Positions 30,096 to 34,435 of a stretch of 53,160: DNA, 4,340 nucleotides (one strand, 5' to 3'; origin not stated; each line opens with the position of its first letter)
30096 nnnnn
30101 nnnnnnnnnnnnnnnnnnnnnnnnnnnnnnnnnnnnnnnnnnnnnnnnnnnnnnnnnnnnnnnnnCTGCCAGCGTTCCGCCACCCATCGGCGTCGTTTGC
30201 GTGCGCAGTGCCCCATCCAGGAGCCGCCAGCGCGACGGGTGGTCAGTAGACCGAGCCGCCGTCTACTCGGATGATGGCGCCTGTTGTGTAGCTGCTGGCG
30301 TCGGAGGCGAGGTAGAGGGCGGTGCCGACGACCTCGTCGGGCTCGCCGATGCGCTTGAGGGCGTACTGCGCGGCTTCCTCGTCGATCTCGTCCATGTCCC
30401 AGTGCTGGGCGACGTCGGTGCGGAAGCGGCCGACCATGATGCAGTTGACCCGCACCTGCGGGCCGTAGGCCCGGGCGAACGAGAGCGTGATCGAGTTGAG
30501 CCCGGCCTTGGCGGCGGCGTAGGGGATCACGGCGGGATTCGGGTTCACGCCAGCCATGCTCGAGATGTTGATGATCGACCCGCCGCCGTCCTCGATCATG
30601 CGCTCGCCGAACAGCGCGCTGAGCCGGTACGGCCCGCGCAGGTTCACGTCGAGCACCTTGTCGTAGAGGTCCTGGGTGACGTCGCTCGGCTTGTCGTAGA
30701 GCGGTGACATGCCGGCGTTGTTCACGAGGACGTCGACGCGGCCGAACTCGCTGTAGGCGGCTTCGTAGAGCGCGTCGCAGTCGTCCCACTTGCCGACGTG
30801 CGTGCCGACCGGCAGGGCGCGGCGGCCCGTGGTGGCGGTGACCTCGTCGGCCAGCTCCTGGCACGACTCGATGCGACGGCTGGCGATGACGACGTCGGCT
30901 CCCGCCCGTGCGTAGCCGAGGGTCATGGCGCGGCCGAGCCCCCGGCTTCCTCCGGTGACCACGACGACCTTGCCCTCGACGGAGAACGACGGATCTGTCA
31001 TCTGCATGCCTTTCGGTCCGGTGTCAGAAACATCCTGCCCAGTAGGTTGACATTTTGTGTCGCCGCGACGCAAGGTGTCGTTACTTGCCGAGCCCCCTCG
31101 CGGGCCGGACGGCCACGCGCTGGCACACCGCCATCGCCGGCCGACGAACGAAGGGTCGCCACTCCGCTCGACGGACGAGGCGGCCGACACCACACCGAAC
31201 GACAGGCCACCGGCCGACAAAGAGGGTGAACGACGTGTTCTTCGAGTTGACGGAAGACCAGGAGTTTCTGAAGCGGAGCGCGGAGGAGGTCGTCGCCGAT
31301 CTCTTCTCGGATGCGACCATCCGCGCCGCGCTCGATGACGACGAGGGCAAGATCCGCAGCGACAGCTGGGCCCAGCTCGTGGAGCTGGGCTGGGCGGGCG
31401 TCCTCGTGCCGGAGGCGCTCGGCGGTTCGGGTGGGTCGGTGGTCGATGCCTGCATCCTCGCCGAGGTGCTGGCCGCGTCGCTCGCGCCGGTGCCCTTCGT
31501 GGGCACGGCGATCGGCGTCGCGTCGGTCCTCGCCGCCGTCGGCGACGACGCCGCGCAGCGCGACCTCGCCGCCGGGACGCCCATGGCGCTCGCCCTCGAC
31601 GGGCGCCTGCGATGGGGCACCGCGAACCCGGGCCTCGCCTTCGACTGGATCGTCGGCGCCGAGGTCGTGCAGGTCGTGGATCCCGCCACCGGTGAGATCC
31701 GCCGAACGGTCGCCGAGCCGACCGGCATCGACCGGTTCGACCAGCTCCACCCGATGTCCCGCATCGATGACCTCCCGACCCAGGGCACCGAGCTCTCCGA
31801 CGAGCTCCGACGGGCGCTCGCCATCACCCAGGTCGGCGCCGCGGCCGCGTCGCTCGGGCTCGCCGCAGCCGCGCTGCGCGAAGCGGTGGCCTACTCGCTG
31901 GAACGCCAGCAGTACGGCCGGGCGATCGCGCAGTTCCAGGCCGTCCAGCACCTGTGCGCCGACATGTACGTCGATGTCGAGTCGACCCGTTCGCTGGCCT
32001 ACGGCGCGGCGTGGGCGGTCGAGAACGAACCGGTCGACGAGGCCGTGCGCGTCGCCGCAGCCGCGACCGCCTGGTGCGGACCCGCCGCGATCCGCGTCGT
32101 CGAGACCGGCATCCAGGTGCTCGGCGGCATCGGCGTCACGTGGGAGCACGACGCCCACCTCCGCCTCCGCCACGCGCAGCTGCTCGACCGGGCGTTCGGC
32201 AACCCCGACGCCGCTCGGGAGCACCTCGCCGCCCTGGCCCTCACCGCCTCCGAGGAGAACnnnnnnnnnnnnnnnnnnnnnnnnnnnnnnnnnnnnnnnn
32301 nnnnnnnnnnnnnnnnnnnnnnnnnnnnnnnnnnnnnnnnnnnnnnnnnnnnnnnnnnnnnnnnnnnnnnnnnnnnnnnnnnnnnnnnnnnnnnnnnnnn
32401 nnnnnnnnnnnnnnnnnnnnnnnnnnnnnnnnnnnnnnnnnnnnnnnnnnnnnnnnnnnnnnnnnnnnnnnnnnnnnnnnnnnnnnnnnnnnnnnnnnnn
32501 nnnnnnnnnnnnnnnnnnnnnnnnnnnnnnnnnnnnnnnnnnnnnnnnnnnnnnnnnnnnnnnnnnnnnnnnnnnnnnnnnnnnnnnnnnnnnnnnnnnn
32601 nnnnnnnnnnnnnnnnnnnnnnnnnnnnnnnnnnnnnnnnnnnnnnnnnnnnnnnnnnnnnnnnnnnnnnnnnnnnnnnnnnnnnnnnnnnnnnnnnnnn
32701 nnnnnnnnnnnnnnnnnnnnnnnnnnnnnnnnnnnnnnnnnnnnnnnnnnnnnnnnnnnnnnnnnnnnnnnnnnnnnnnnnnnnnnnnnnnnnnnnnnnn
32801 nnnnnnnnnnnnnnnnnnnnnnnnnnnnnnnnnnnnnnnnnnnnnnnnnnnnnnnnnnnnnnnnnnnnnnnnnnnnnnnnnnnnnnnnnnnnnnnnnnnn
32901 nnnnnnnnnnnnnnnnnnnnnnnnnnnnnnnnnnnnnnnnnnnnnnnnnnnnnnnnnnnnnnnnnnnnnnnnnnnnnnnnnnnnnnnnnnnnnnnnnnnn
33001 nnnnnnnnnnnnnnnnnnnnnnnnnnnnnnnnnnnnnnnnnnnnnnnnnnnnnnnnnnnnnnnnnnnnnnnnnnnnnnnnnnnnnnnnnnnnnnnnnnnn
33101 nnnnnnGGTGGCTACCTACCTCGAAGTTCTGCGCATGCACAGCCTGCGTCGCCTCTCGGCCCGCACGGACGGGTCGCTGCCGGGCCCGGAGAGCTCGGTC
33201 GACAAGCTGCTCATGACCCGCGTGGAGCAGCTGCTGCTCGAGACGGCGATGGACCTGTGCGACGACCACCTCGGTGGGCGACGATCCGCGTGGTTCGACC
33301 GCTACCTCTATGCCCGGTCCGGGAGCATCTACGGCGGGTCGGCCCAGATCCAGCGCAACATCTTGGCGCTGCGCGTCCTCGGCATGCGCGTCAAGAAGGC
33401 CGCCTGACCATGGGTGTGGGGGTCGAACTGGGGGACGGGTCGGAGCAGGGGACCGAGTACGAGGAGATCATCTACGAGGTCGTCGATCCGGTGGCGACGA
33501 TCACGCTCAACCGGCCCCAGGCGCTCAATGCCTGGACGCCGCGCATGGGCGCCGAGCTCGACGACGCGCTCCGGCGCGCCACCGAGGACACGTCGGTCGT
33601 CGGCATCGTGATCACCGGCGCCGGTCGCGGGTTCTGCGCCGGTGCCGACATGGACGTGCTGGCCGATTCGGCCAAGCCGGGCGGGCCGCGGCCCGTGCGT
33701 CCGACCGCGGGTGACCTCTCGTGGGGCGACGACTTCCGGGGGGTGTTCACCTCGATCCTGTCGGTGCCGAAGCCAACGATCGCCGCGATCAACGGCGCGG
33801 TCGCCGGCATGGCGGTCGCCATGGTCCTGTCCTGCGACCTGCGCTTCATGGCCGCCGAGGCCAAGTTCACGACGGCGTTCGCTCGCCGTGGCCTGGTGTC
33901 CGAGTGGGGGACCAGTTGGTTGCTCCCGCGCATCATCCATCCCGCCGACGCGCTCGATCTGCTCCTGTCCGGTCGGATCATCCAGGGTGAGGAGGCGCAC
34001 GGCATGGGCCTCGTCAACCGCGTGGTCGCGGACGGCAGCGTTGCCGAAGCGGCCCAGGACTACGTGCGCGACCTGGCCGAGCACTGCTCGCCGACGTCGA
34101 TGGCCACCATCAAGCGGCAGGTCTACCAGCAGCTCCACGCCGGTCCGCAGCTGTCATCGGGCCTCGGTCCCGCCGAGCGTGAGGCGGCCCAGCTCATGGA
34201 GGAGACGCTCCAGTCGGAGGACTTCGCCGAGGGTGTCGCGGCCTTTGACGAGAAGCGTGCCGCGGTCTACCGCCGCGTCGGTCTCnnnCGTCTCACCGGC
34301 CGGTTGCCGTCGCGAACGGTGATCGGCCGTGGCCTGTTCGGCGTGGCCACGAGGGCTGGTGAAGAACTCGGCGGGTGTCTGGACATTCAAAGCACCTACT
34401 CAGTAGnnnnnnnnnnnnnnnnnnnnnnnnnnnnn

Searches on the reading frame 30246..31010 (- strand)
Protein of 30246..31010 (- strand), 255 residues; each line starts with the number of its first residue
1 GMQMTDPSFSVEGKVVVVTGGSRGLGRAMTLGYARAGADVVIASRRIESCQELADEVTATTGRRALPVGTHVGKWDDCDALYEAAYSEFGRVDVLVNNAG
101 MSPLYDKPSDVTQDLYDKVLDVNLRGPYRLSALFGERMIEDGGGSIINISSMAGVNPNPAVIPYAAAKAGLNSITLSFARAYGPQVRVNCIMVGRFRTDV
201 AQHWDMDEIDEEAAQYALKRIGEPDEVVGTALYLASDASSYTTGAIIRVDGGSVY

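Call 102: search_protein_families(library=pfam, proteins=[window:30246-31010:-], max_evalue=0.01)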
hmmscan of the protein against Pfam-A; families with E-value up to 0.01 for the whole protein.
window:30246-31010:- (255 aa): 4 families
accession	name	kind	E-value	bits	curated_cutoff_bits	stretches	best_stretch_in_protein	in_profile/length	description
PF13561.12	adh_short_C2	-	4.2e-52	177.5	27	1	23-252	6-234/236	Enoyl-(Acyl carrier protein) reductase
PF00106.31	adh_short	-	7.9e-51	172.8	26.6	1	14-206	1-192/195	short chain dehydrogenase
PF08659.16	KR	-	5.2e-08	33.5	22.6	1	16-177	3-162/180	KR domain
PF01370.27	Epimerase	-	4.2e-05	23.5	20.9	1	16-185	1-163/240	NAD dependent epimerase/dehydratase family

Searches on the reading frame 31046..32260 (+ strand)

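Call 26: search_protein_families(library=pfam, proteins=[window:31046-32260:+], max_evalue=0.001)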
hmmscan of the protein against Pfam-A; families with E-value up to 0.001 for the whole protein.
window:31046-32260:+ (405 aa): 2 families
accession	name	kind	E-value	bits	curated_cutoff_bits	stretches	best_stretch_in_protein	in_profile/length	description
PF00441.29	Acyl-CoA_dh_1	-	8.9e-24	84.8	22.4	1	257-396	10-147/150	Acyl-CoA dehydrogenase, C-terminal domain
PF02771.21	Acyl-CoA_dh_N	-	4.9e-13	49.9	22.9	1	69-172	1-103/113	Acyl-CoA dehydrogenase, N-terminal domain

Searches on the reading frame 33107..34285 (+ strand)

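Call 26: search_protein_families(library=pfam, proteins=[window:33107-34285:+], max_evalue=0.001)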
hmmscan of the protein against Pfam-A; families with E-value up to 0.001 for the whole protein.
window:33107-34285:+ (393 aa): 2 families
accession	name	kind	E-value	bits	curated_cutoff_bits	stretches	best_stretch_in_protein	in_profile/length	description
PF00378.25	ECH_1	-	7.3e-46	157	27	1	128-388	5-248/251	Enoyl-CoA hydratase/isomerase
PF16113.10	ECH_2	-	4.5e-28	99.2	27.2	1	130-316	2-181/335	Enoyl-CoA hydratase/isomerase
